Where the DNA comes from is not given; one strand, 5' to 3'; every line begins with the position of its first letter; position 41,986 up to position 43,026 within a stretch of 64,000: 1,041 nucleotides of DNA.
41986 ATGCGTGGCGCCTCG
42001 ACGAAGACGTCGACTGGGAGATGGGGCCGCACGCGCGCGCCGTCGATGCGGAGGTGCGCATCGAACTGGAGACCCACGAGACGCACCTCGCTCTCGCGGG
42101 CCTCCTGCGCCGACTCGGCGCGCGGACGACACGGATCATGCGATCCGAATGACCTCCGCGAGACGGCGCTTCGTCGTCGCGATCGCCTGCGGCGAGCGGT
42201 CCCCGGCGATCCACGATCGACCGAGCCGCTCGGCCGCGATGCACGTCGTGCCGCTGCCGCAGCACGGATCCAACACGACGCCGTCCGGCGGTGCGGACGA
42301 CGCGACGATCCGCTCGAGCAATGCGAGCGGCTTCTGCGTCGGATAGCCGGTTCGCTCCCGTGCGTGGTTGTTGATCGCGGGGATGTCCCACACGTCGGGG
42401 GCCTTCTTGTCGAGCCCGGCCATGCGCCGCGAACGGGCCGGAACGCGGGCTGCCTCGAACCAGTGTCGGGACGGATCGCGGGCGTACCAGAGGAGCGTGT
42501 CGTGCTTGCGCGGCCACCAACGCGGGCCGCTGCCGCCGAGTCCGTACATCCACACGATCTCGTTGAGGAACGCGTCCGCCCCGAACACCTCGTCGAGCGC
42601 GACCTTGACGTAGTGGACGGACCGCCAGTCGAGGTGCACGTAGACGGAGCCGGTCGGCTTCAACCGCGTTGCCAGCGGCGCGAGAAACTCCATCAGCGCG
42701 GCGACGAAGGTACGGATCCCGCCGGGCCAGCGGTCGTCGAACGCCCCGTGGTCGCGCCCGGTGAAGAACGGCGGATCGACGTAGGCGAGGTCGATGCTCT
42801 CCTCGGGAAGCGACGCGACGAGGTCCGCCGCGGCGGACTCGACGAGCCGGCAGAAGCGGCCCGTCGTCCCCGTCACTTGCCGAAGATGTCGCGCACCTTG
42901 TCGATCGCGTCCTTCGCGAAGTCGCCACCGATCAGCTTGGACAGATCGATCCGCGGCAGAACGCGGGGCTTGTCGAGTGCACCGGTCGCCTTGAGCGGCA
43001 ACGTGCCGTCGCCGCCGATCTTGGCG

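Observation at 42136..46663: Orphan beta-class DNA methyltransferase embedded (overlapping codons) with AsmA-like and DUF368 envelope genes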

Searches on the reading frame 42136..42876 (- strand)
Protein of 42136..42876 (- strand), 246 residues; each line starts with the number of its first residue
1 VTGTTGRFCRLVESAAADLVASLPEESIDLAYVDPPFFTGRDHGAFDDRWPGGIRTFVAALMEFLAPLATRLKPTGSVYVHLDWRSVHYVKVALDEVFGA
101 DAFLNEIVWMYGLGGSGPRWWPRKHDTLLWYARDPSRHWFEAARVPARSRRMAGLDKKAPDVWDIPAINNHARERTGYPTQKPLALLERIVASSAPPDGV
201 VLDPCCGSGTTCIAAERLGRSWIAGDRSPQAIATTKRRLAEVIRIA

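Call 9: search_protein_families(library=pfam, proteins=[window:42136-42876:-], max_evalue=0.01)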
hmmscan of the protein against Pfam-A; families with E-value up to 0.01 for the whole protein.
window:42136-42876:- (246 aa): 3 families
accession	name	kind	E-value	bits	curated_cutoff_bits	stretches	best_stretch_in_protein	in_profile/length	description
PF01555.25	N6_N4_Mtase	-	3.6e-37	128.9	26.7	1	28-236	1-220/221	DNA methylase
PF13649.12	Methyltransf_25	-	0.00096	20.2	27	1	201-240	1-42/97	Methyltransferase domain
PF06325.19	PrmA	-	0.0038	17.2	22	1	180-237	148-202/296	Ribosomal protein L11 methyltransferase (PrmA)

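Call 10: search_protein_families(library=ncbifam, proteins=[window:42136-42876:-], max_evalue=0.01)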
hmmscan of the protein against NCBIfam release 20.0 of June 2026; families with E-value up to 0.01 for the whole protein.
window:42136-42876:- (246 aa): 7 families
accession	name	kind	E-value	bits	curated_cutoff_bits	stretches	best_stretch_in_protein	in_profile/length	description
NF008572.0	PRK11524.1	equivalog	1.4e-26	93.3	292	1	15-240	21-257/294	adenine-specific DNA-methyltransferase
NF050803.1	DnaMtaseCcrMCaul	equivalog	2.6e-23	82.5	830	1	11-244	6-252/350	adenine-specific DNA-methyltransferase CcrM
NF010253.0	PRK13699.1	subfamily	5.1e-14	52.5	244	1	157-244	128-210/226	DNA methyltransferase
NF011527.0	PRK14968.1-1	equivalog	0.00059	19.6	242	0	12-80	78-149/192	putative methyltransferase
NF043040.1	corrin_prot_MT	hypoth_equivalog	0.0044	16.5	180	1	187-241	31-85/216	corrinoid protein-associated methyltransferase CpaM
TIGR03534.1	RF_mod_PrmC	equivalog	0.0068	15.9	199.1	0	196-237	85-130/253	peptide chain release factor N(5)-glutamine methyltransferase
TIGR00406.1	prmA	equivalog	0.0076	15.7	183.15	0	185-237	151-200/288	50S ribosomal protein L11 methyltransferase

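Call 11: search_solved_structures(query=window:42136-42876:-, max_evalue=0.001, show_alignments=2)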
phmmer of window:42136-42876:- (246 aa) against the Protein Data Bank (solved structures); distinct sequences matched with E-value up to 0.001: 16.
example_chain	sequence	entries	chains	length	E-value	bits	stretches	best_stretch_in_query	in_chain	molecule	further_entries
9c3u_A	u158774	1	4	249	2e-30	109.1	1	20-227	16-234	Methyltransferase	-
8urk_A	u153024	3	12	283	2.6e-30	108.7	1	20-229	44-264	Methyltransferase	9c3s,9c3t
6pbd_A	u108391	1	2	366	6.8e-22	81.1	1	18-246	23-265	Modification methylase CcrMI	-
1nw8_A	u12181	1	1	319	1.4e-18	70.3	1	17-230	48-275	MODIFICATION METHYLASE RSRI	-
1eg2_A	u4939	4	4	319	1.7e-18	70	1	17-230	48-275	MODIFICATION METHYLASE RSRI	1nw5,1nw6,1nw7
5hek_A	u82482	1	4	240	3.5e-13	52.6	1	60-239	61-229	Adenine specific DNA methyltransferase (DpnA)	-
5hfj_A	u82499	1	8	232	4e-13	52.4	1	60-239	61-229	Adenine specific DNA methyltransferase (DpnA)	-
1g60_A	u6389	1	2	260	5.9e-13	51.8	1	177-230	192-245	Adenine-specific Methyltransferase MboIIA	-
2zie_A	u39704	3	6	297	1.2e-08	37.7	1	175-241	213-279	Putative modification methylase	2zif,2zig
1boo_A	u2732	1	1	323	1.6e-08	37.3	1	177-238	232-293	PROTEIN (N-4 CYTOSINE-SPECIFIC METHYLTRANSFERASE PVU II)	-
4zcf_A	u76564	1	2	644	1.4e-06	30.9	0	71-134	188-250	Restriction endonuclease EcoP15I, modification subunit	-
6k0w_B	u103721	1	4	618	2.9e-06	29.9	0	69-135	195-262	Adenine specific DNA methyltransferase (Mod)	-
8s9m_A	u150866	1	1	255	1.1e-05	28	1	62-238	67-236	DNA cytosine-N4 methyltransferase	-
8s9n_A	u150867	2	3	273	1.3e-05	27.7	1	62-238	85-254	DNA cytosine-N4 methyltransferase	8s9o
3v8v_A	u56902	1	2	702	0.0008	21.9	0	173-219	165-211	Ribosomal RNA large subunit methyltransferase L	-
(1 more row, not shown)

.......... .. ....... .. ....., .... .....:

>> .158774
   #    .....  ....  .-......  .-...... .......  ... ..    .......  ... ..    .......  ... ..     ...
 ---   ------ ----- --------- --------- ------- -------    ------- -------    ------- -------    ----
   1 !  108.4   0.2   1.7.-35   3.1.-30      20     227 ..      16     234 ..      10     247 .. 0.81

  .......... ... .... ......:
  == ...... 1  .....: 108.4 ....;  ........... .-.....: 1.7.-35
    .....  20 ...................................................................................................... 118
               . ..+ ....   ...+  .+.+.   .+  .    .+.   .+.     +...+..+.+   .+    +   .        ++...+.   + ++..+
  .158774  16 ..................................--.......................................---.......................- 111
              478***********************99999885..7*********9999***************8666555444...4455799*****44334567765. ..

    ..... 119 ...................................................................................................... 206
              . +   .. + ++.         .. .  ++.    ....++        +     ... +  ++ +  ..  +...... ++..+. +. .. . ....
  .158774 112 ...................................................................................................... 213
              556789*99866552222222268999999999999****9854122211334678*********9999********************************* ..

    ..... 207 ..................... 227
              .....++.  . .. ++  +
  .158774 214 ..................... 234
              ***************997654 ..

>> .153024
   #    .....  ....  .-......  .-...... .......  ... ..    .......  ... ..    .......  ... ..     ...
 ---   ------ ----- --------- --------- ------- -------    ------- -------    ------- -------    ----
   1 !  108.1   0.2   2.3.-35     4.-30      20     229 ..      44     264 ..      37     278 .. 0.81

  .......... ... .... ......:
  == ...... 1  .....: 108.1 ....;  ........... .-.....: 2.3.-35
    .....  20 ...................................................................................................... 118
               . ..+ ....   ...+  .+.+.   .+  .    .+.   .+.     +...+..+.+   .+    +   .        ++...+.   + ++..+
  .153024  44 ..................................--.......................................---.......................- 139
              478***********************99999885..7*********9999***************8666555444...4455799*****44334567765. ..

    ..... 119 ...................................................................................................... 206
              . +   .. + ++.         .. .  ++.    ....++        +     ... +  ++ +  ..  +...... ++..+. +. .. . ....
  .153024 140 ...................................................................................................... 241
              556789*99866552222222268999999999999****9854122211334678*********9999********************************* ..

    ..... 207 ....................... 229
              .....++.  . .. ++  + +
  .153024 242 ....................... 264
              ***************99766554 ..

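Call 12: find_encoding_contigs(protein=window:42139-42876:-, flank=10000, max_places=10)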
Protein window:42139-42876:- (246 aa): no gene with exactly this product is on record in the collection.

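Call 13: find_homologous_proteins(query=window:42139-42876:-, max_evalue=1e-10)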
Query window:42139-42876:- (246 aa): 7585 proteins with E <= 1e-10 among 8000 candidates; the best 120 are listed.
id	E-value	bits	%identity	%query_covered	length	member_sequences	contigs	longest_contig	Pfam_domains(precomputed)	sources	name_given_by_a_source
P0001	1.5e-166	570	100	100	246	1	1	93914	PF01555.25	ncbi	-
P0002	1.6e-132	459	81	98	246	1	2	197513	PF01555.25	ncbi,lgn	ncbi:MAG: site-specific DNA-methyltransferase [Planctomycetota bacterium]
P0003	4.2e-131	454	80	97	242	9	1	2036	PF01555.25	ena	-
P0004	1.4e-119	416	74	97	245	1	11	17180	PF01555.25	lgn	-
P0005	2.4e-118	412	74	98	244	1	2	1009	PF01555.25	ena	-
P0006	7.9e-95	335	61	95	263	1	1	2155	PF01555.25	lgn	-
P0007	3.3e-94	333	65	90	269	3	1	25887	PF13649.13,PF01555.25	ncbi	-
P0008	6.1e-94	332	63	95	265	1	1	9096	PF01170.25,PF01555.25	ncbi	-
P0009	6.2e-94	332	64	94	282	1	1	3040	PF13649.13,PF01555.25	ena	-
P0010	1.9e-93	330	62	93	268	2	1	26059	PF01555.25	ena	-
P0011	2.2e-93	330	61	95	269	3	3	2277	PF01555.25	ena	-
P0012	2.5e-93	330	62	93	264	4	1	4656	PF01555.25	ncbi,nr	ncbi:MAG: site-specific DNA-methyltransferase [Planctomycetota bacterium]|nr:site-specific DNA-methy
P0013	3.8e-93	329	64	93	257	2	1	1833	PF01555.25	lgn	-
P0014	4.5e-93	329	63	93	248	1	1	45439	PF01555.25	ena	-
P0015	9.8e-93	328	61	94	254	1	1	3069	PF01555.25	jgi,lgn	jgi:DNA modification methylase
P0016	1.8e-92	327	65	90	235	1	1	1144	PF01555.25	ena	-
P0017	1.9e-92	327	61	95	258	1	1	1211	PF01555.25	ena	-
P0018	3.4e-92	326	63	93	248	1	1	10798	PF01555.25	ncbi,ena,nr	ncbi:MAG: DNA methyltransferase [Planctomycetota bacterium]|nr:DNA methyltransferase [Planctomycetot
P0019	3.9e-92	326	65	90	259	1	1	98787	PF01555.25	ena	-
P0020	7.4e-92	325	62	96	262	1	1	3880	PF01555.25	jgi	-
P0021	2.2e-91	324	62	91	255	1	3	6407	PF01555.25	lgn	-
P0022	4.1e-91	323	64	90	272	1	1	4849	PF13649.13,PF01555.25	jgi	jgi:DNA modification methylase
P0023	5.1e-91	322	62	97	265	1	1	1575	PF01555.25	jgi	-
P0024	1.1e-89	318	53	94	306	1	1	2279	PF01555.25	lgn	-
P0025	3.1e-89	317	61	91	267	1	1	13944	PF01555.25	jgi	jgi:DNA modification methylase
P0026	3.2e-89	317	63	90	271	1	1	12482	PF01555.25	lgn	-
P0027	4.0e-89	316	59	93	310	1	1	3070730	PF01555.25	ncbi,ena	-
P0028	1.2e-88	315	57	93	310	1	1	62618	PF01555.25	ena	-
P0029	2.7e-88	314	59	93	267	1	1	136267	PF05175.21,PF01555.25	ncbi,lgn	-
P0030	3.5e-88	313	62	91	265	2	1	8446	PF05175.21,PF13649.13,PF01555.25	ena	-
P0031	5.3e-88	313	60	93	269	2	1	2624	PF01555.25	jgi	-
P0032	1.3e-87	311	60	93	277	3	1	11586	PF01555.25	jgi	jgi:DNA modification methylase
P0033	1.3e-87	311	58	94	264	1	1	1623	PF01555.25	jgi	jgi:DNA modification methylase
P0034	1.5e-87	311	59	95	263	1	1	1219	PF01555.25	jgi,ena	-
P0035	1.6e-87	311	59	93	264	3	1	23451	PF13649.13,PF01555.25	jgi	jgi:DNA modification methylase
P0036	4.5e-87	310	60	96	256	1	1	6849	PF01555.25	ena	-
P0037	4.6e-87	310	60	93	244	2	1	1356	PF01555.25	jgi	jgi:DNA modification methylase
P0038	5.4e-87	309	63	93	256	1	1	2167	PF01555.25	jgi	jgi:DNA modification methylase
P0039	1.4e-86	308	62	91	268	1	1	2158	PF01555.25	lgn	-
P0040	1.8e-86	308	60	95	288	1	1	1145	PF01555.25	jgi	-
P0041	4.1e-86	306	59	92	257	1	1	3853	PF13649.13,PF01555.25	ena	-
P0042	7.2e-86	306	60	93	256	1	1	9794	PF01555.25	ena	-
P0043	1.7e-85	304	63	93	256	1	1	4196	PF01555.25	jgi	-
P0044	4.3e-85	303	62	94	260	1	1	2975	PF01555.25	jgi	jgi:adenine-specific DNA-methyltransferase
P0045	4.7e-85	303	61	93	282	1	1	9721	PF01555.25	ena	-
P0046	9.7e-85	302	59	93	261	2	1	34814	PF01555.25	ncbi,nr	ncbi:MAG: site-specific DNA-methyltransferase [Chloroflexi bacterium]|nr:site-specific DNA-methyltra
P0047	1.3e-84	302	58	93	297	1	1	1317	PF01555.25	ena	-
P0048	2.1e-84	301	59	93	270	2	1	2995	PF01555.25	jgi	-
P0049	5.0e-84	300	52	94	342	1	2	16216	PF01555.25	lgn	-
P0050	5.5e-84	299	60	93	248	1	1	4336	PF03602.22,PF01555.25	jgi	-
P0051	8.6e-84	299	57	93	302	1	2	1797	PF01555.25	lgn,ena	-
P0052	9.5e-84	299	62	93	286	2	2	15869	PF01555.25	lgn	-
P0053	1.0e-83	299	55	95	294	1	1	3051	PF01555.25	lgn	-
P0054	5.4e-83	296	57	94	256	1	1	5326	PF01555.25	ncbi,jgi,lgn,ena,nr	ncbi:MAG: site-specific DNA-methyltransferase [Candidatus Sericytochromatia bacterium]|nr:site-speci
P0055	6.5e-83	296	60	95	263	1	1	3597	PF03602.22,PF01555.25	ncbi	-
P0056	1.7e-82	295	57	91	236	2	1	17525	PF01555.25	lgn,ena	-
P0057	1.4e-81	292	56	91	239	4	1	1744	PF13649.13,PF01555.25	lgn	-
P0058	1.4e-81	292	56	95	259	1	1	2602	PF01555.25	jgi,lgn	jgi:DNA modification methylase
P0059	2.3e-81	291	59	89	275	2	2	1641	PF13847.13,PF13649.13,PF01555.25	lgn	-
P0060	2.1e-80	288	57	95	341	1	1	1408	PF01555.25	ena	-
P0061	3.3e-80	287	49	95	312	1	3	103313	PF01555.25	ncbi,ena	-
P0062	3.9e-80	287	56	91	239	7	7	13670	PF01555.25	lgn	-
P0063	7.8e-80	286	56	89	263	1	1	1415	PF01555.25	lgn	-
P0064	3.1e-79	284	58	91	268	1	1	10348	PF01555.25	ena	-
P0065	3.5e-79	284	56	91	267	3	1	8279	PF01555.25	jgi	jgi:DNA modification methylase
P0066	4.3e-79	283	53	91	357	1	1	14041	PF01555.25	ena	-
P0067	1.3e-78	282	56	91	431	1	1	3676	PF04471.19,PF01555.25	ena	-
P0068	1.4e-78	282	56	88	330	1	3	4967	PF01555.25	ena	-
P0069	1.5e-78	282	56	93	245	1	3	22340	PF01555.25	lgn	-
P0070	4.3e-78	280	56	91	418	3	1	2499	PF04471.19,PF01555.25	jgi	-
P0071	4.3e-78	280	56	94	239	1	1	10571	PF01555.25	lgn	-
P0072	7.7e-78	279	56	94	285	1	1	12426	PF01555.25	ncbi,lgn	-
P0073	1.2e-77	279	56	90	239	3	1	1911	PF01555.25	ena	-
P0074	1.4e-77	278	58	91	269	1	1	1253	PF01555.25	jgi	jgi:DNA modification methylase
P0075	2.1e-77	278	55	93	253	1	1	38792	PF05175.21,PF01555.25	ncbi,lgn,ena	-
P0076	2.3e-77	278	55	93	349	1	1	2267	PF01555.25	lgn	-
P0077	2.4e-77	278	57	93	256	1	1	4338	PF01555.25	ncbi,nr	ncbi:MAG: site-specific DNA-methyltransferase [Phycisphaerales bacterium]|nr:site-specific DNA-methy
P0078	2.7e-77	278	55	93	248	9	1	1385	PF01555.25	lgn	-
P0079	3.9e-77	277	56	90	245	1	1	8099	PF01555.25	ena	-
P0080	4.5e-77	277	55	91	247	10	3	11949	PF01555.25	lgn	-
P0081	5.0e-77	277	53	90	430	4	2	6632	PF13847.13,PF13649.13,PF04471.19,PF08241.19,PF01555.25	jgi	-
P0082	7.7e-77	276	58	89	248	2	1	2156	PF01555.25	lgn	-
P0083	7.7e-77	276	53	94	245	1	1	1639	PF01555.25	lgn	-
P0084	1.1e-76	276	56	91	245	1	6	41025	PF01555.25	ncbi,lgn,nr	ncbi:MAG: site-specific DNA-methyltransferase [Phycisphaerales bacterium]|nr:site-specific DNA-methy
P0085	1.2e-76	275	53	97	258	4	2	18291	PF01555.25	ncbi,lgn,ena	-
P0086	2.4e-76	274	54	93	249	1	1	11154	PF01555.25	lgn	-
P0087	3.4e-76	274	54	91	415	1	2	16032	PF04471.19,PF01555.25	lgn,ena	-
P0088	3.6e-76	274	54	93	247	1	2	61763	PF01555.25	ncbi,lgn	-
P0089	4.1e-76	274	56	97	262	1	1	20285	PF01555.25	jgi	jgi:site-specific DNA-methyltransferase (adenine-specific)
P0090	6.9e-76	273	55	91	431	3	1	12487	PF01555.25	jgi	jgi:DNA modification methylase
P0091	7.0e-76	273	54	93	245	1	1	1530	PF01555.25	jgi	jgi:DNA modification methylase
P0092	7.5e-76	273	55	89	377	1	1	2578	PF04471.19,PF01555.25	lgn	-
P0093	9.2e-76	272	56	89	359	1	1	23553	PF01555.25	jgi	jgi:DNA modification methylase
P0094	1.3e-75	272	54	91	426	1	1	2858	PF04471.19,PF01555.25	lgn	-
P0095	1.9e-75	271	52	95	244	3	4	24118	PF01555.25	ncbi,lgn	-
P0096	2.4e-75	271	48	87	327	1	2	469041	PF13489.13,PF01555.25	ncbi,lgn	-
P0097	2.7e-75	271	53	91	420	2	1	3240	PF13847.13,PF01555.25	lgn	-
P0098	3.9e-75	270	53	93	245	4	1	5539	PF01555.25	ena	-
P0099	4.1e-75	270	53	93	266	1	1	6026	PF13847.13,PF13489.13,PF13649.13,PF08241.19,PF01555.25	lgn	-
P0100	4.5e-75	270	56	94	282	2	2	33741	PF01555.25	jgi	-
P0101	4.8e-75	270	58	86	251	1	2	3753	PF13649.13,PF01555.25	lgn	-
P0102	4.8e-75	270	51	88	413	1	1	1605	PF03602.22,PF10387.15,PF01555.25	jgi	jgi:DNA modification methylase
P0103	6.1e-75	270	55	90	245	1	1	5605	PF01555.25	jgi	jgi:site-specific DNA-methyltransferase (adenine-specific)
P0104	8.0e-75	269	54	93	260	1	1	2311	PF13649.13,PF01555.25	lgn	-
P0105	8.6e-75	269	52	93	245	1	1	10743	PF01555.25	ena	-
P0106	1.0e-74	269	54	91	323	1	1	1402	PF01555.25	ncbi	-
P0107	1.1e-74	269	49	90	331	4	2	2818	PF13847.13,PF03602.22,PF13649.13,PF01555.25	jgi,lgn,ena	-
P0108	1.4e-74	269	56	93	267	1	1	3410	PF01555.25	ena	-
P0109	1.5e-74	269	54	93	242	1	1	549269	PF01555.25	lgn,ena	-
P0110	1.7e-74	268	56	95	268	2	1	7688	PF01555.25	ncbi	ncbi:MAG: site-specific DNA-methyltransferase [Planctomycetota bacterium]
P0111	1.8e-74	268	57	88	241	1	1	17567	PF01555.25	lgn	-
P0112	2.3e-74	268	54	94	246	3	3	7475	PF01555.25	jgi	jgi:DNA modification methylase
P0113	5.4e-74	267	54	91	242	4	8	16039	PF01555.25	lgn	-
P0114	5.5e-74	267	54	96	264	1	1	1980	PF01555.25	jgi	jgi:DNA modification methylase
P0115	5.8e-74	267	53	94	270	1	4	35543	PF13847.13,PF13489.13,PF13649.13,PF01555.25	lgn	-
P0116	6.2e-74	267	54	93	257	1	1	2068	PF01555.25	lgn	-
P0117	9.4e-74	266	56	90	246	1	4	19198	PF01555.25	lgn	-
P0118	1.1e-73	266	55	91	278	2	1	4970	PF01555.25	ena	-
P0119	1.2e-73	266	57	87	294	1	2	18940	PF01555.25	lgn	-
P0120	1.2e-73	265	53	94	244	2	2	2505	PF01555.25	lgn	-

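Call 14: find_encoding_contigs(protein=P0001, flank=10000, max_places=4)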
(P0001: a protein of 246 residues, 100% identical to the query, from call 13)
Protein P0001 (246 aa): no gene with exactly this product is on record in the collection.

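Call 15: find_encoding_contigs(protein=P0002, flank=10000, max_places=4)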
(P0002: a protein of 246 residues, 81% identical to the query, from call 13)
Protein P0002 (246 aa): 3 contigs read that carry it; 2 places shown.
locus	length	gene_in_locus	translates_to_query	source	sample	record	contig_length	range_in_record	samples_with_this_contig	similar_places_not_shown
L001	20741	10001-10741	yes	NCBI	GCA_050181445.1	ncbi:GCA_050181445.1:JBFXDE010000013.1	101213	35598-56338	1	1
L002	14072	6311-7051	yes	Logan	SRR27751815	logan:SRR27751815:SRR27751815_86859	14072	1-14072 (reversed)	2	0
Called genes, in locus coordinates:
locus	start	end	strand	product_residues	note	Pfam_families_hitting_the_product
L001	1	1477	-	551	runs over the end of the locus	-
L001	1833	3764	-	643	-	PF00009:GTP_EFTU, PF03144:GTP_EFTU_D2, PF25461:Beta-barrel_SelB, PF09107:WHD_3rd_SelB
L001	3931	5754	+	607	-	PF01368:DHH, PF02272:DHHA1, PF17768:RecJ_OB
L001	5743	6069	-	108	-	-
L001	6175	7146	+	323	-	PF04018:VCA0040-like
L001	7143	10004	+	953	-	PF05170:AsmA (faint), PF05359:DUF748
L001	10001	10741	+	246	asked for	PF01555:N6_N4_Mtase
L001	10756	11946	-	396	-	PF18912:DZR_2, PF00156:Pribosyltran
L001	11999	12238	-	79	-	-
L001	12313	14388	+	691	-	-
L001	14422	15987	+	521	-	PF00221:Lyase_aromatic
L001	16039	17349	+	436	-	PF13393:tRNA-synt_His, PF03129:HGTP_anticodon (weak)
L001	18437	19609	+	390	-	PF01053:Cys_Met_Meta_PP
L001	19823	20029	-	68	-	PF04102:SlyX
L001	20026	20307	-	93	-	PF09360:zf-CDGSH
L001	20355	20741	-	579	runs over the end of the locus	PF00587:tRNA-synt_2b, PF04073:tRNA_edit, PF03129:HGTP_anticodon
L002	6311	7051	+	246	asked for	PF01555:N6_N4_Mtase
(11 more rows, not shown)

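Call 16: find_encoding_contigs(protein=P0004, flank=8000, max_places=3)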
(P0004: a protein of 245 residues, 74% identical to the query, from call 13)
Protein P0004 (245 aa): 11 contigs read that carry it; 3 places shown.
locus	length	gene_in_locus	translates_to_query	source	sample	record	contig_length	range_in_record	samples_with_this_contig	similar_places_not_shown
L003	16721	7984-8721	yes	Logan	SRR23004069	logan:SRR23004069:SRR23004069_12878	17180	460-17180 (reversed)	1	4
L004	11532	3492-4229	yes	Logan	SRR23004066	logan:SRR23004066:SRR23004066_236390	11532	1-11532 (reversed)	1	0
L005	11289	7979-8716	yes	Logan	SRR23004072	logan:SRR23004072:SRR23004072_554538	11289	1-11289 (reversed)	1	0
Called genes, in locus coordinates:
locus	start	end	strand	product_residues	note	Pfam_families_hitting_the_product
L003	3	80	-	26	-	?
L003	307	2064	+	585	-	PF01368:DHH, PF02272:DHHA1, PF17768:RecJ_OB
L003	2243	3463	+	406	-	-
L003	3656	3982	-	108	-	-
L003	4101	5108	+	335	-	PF04018:VCA0040-like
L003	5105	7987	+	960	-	PF05170:AsmA (weak), PF05359:DUF748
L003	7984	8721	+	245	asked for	PF01555:N6_N4_Mtase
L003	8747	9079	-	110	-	-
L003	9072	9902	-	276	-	PF18912:DZR_2, PF00156:Pribosyltran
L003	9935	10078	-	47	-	-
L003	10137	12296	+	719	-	-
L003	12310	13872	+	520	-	PF00221:Lyase_aromatic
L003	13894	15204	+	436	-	PF13393:tRNA-synt_His, PF00587:tRNA-synt_2b, PF03129:HGTP_anticodon (weak)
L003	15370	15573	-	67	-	PF04102:SlyX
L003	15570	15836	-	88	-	PF09360:zf-CDGSH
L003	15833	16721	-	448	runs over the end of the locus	?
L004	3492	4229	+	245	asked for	PF01555:N6_N4_Mtase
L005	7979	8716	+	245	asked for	PF01555:N6_N4_Mtase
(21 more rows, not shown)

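Call 17: find_encoding_contigs(protein=P0019, flank=8000, max_places=2)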
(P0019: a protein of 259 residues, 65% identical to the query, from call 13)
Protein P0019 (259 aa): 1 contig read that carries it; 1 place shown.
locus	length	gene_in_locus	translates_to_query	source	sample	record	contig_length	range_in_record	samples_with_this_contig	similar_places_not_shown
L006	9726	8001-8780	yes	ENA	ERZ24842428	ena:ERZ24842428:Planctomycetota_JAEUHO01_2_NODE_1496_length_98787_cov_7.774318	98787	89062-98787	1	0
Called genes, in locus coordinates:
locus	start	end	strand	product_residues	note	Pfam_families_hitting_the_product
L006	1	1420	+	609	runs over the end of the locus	PF01368:DHH, PF02272:DHHA1, PF17768:RecJ_OB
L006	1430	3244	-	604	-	PF00654:Voltage_CLC, PF00571:CBS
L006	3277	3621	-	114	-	-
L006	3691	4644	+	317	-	PF04018:VCA0040-like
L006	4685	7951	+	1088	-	PF05170:AsmA, PF05359:DUF748, PF13116:YhdP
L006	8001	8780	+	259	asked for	PF01555:N6_N4_Mtase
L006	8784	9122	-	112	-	-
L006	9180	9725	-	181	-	?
